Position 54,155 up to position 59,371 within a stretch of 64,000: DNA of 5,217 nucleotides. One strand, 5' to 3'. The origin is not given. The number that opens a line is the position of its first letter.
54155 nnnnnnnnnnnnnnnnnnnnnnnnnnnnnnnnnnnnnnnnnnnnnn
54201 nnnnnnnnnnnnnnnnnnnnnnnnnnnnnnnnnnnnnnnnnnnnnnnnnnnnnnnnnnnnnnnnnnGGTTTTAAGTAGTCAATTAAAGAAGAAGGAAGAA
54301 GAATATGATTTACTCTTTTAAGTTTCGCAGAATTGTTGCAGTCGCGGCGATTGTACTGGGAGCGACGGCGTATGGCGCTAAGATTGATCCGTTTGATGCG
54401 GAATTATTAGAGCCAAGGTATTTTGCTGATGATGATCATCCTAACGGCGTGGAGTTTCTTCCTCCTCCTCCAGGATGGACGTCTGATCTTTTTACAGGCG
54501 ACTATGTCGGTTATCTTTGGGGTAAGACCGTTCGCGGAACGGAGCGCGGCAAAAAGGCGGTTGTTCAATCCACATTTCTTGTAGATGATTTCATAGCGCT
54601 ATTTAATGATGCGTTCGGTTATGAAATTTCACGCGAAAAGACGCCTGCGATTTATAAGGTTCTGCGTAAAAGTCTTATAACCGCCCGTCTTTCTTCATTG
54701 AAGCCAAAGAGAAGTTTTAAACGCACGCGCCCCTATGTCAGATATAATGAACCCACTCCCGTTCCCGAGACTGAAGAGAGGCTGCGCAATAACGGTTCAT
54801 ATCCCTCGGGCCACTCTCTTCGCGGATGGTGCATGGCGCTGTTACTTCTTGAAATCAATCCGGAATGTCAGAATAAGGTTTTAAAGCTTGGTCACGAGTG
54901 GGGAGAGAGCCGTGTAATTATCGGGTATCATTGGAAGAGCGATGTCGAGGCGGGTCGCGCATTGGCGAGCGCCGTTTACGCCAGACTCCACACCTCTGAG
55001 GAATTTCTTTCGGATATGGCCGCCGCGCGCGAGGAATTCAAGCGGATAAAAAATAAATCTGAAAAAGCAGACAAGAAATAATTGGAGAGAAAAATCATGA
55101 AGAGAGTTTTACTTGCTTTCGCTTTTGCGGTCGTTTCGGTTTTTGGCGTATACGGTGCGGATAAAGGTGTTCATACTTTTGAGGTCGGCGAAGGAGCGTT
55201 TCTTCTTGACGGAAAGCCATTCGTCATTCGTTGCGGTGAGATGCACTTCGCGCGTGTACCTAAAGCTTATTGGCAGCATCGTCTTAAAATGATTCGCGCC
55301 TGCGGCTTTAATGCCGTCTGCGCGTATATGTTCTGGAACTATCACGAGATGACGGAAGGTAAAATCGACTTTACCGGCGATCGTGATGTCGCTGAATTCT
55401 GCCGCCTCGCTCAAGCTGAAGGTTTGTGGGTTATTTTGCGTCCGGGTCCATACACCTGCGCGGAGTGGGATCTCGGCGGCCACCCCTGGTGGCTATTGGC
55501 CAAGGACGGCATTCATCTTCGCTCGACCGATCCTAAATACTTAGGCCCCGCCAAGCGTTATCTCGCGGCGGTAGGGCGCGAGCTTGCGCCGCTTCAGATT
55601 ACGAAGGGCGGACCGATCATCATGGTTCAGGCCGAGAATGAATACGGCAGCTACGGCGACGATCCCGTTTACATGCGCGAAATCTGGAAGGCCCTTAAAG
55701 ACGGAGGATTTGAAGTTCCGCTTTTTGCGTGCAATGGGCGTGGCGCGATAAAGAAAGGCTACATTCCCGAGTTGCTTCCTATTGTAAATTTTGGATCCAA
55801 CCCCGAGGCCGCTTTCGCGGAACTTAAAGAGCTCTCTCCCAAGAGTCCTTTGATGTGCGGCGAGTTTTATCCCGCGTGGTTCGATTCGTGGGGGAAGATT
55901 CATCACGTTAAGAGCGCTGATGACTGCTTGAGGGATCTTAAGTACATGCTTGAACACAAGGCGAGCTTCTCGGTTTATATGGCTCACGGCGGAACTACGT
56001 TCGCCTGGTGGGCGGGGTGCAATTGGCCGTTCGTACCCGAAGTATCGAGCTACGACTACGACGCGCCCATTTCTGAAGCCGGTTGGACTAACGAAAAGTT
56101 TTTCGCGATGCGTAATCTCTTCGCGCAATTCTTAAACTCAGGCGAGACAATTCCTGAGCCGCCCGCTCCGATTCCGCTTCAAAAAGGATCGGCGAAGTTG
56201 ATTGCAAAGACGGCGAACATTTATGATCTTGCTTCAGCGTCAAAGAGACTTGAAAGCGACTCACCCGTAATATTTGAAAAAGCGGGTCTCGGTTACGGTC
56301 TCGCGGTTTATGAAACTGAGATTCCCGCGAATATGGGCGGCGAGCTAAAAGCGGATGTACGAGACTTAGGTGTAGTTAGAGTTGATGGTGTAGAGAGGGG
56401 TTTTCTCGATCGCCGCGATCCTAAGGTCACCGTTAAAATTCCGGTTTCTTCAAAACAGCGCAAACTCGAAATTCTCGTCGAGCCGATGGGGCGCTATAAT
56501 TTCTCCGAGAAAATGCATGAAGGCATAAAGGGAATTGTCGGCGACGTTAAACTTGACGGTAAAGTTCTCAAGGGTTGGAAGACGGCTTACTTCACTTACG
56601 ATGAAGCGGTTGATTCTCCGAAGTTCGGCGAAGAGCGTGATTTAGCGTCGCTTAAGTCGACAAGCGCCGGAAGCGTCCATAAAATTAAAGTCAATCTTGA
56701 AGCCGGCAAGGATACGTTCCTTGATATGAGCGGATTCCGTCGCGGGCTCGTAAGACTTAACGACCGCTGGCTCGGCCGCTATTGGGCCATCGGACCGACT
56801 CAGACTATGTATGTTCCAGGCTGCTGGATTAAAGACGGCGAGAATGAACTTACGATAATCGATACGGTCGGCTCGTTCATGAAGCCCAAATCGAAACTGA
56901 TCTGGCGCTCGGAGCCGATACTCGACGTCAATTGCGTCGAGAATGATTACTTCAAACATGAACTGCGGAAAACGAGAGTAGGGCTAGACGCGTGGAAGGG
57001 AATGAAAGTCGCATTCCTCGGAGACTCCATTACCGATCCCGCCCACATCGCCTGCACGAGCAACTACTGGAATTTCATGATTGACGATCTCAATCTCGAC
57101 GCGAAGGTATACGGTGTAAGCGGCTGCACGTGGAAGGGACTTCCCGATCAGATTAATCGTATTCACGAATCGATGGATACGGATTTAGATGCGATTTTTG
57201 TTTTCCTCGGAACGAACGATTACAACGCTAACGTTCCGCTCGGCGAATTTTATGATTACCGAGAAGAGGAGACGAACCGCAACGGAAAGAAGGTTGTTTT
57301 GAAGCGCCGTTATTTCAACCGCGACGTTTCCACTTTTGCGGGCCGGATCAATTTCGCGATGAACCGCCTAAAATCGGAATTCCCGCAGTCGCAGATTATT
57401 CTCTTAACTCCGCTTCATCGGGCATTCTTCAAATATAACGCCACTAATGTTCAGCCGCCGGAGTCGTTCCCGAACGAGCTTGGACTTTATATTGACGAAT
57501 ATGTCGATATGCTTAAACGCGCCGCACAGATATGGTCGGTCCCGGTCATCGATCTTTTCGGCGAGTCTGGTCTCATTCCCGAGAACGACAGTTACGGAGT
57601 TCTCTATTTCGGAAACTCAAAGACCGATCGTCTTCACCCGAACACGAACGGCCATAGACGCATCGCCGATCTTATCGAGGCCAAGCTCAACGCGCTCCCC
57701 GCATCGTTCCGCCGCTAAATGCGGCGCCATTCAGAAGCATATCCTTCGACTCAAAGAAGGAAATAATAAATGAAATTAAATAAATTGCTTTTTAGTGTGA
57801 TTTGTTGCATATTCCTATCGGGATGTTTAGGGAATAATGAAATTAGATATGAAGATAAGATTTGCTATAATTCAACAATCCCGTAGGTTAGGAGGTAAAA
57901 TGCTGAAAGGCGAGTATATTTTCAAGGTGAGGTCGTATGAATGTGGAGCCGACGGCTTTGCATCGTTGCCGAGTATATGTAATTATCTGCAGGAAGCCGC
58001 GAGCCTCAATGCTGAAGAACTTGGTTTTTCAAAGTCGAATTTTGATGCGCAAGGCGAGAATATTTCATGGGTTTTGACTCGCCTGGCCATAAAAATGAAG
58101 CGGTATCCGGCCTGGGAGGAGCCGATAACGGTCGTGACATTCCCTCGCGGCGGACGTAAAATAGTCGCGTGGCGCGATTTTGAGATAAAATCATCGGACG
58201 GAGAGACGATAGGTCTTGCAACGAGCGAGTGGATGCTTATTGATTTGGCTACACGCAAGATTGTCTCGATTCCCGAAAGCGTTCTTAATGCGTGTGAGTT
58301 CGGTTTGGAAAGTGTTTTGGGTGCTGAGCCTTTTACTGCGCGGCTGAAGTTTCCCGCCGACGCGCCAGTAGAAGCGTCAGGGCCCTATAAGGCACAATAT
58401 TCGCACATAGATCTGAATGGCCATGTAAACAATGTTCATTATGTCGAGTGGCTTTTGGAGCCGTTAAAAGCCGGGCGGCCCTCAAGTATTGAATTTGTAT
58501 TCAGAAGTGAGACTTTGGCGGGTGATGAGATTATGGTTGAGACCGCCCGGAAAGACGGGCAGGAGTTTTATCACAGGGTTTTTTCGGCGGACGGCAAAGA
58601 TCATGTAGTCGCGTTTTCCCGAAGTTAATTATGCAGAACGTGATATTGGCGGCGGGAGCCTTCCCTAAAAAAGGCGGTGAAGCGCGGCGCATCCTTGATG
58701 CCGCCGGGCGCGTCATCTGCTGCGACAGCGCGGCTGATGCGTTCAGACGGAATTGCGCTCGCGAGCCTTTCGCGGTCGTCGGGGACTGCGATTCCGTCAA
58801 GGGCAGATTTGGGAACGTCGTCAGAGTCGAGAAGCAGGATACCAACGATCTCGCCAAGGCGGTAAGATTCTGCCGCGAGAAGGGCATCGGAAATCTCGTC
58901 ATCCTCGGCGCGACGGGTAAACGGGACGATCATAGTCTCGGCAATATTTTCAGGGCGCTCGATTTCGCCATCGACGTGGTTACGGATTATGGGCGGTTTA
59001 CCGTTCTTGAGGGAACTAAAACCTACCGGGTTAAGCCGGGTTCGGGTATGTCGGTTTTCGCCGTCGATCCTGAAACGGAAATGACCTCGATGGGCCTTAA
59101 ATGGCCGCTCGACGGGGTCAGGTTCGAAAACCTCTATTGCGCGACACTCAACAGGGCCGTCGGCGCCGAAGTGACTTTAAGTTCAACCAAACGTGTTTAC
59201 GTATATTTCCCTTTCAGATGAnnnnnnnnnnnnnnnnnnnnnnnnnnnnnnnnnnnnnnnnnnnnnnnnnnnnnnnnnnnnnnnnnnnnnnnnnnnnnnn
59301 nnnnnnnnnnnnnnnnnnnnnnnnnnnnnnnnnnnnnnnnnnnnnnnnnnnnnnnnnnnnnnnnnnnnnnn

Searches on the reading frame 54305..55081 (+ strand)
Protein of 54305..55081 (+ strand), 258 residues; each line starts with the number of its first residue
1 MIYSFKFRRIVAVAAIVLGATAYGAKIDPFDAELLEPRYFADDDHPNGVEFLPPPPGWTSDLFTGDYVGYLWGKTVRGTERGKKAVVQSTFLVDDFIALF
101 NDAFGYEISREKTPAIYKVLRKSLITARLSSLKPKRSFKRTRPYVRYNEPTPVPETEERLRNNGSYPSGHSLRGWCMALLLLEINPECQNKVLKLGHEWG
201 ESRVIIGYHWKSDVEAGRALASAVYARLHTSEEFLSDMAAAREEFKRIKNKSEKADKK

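Call 62: search_protein_families(library=pfam, proteins=[window:54305-55081:+], max_evalue=0.00001)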
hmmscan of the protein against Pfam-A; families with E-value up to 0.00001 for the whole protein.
window:54305-55081:+ (258 aa): 1 family
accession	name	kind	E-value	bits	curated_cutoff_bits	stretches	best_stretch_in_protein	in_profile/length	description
PF01569.27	PAP2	-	6.1e-13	49.1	27.2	1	130-226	15-119/130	PAP2 superfamily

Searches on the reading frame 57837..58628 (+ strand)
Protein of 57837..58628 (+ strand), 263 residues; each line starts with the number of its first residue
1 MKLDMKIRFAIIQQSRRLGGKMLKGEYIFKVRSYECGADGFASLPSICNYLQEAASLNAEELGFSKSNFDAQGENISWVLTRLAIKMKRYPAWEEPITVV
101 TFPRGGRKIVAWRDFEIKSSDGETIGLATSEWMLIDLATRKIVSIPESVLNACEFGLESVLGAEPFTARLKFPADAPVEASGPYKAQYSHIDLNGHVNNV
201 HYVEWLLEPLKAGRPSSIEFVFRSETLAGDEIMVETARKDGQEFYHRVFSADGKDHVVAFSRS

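Call 62: search_protein_families(library=pfam, proteins=[window:57837-58628:+], max_evalue=0.00001)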
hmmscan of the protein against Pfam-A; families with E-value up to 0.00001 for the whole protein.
window:57837-58628:+ (263 aa): 3 families
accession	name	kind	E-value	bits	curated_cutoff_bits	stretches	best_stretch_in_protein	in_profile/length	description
PF01643.23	Acyl-ACP_TE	-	4.1e-27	94.9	23.7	1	29-151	8-129/131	Acyl-ACP thioesterase N-terminal domain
PF20791.3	Acyl-ACP_TE_C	-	1.2e-10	41.9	21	1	182-256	10-92/101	Acyl-ACP thioesterase C-terminal domain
PF13279.12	4HBT_2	-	2.1e-06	28.6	25.5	0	190-206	5-21/122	Thioesterase-like superfamily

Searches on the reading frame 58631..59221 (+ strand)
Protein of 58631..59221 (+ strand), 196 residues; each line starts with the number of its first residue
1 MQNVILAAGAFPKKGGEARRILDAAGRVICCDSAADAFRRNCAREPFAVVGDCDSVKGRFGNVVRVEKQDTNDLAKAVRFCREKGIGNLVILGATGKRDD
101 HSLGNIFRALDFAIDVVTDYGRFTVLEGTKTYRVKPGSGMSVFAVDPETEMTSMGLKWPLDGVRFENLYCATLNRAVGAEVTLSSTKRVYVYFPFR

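Call 62: search_protein_families(library=pfam, proteins=[window:58631-59221:+], max_evalue=0.00001)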
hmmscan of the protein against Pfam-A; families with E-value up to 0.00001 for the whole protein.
window:58631-59221:+ (196 aa): 2 families
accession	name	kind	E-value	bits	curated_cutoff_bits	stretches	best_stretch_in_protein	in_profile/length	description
PF04263.21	TPK_catalytic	-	2.1e-15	57.1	30.7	1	20-110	3-102/113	Thiamin pyrophosphokinase, catalytic domain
PF21275.2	Thi_PPkinase_C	-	1.4e-10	41.3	27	1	121-192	1-69/69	Thiamin pyrophosphokinase, substrate-binding domain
